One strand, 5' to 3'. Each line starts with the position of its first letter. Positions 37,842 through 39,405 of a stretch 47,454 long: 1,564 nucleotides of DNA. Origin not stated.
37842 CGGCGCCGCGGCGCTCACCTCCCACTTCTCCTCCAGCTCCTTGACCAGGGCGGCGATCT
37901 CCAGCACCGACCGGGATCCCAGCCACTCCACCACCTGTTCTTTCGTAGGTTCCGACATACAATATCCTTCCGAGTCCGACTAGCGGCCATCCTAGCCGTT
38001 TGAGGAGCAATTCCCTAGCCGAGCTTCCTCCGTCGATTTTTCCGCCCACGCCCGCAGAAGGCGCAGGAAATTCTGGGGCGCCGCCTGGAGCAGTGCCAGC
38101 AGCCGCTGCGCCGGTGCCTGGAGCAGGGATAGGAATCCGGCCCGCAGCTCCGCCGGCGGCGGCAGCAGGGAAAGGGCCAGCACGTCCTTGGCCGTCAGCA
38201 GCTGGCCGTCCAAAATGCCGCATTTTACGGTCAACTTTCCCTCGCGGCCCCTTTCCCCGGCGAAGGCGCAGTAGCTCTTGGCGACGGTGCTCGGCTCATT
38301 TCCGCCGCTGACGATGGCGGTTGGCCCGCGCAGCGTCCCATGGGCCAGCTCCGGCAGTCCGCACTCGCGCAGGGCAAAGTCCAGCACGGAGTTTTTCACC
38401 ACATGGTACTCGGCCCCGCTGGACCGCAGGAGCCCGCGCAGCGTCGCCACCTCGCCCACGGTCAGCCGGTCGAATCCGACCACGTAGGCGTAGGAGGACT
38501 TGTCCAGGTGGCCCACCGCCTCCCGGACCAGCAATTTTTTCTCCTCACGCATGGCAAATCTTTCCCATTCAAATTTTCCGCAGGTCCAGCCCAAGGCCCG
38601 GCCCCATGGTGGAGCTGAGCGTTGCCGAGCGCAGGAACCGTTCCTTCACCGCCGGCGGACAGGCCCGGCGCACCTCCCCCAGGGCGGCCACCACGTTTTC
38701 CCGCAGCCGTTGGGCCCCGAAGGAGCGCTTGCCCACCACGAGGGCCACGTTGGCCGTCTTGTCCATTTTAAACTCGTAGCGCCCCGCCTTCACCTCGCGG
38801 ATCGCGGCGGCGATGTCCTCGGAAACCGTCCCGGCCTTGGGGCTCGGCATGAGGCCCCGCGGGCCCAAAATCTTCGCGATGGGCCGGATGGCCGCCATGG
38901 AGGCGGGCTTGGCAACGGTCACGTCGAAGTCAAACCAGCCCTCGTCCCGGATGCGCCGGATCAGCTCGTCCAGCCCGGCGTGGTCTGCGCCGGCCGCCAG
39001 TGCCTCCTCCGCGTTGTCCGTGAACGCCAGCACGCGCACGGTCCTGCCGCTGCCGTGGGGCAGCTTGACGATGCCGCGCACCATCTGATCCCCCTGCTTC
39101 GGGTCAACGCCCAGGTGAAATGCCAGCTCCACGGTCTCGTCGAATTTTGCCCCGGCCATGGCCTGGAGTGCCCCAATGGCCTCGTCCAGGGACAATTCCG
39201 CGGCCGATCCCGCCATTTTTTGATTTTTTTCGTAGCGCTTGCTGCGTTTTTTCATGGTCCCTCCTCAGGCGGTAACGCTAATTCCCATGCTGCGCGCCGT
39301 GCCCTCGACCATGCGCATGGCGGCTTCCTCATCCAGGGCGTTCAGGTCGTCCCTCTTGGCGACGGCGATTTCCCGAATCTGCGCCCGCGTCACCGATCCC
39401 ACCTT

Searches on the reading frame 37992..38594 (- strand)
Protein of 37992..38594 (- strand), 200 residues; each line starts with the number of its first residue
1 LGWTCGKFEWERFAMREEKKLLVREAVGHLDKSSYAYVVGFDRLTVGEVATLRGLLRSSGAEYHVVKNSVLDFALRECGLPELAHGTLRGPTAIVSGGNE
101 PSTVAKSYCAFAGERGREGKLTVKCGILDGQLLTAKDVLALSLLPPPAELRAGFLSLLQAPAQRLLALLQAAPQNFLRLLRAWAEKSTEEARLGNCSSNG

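Call 63: search_protein_families(library=pfam, proteins=[window:37992-38594:-], max_evalue=0.001)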
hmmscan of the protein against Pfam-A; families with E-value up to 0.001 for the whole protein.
window:37992-38594:- (200 aa): 1 family
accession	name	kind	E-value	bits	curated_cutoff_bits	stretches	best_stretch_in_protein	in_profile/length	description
PF00466.25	Ribosomal_L10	-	1.7e-16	60.6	22.8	1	16-111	3-98/100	Ribosomal protein L10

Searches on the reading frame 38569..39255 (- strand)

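Call 63: search_protein_families(library=pfam, proteins=[window:38569-39255:-], max_evalue=0.001)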
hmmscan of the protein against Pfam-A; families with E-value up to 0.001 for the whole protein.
window:38569-39255:- (228 aa): 1 family
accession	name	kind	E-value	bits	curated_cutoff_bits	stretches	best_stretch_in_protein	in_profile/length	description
PF00687.26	Ribosomal_L1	-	5.7e-53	179.9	32.2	1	31-219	2-198/198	Ribosomal protein L1p/L10e family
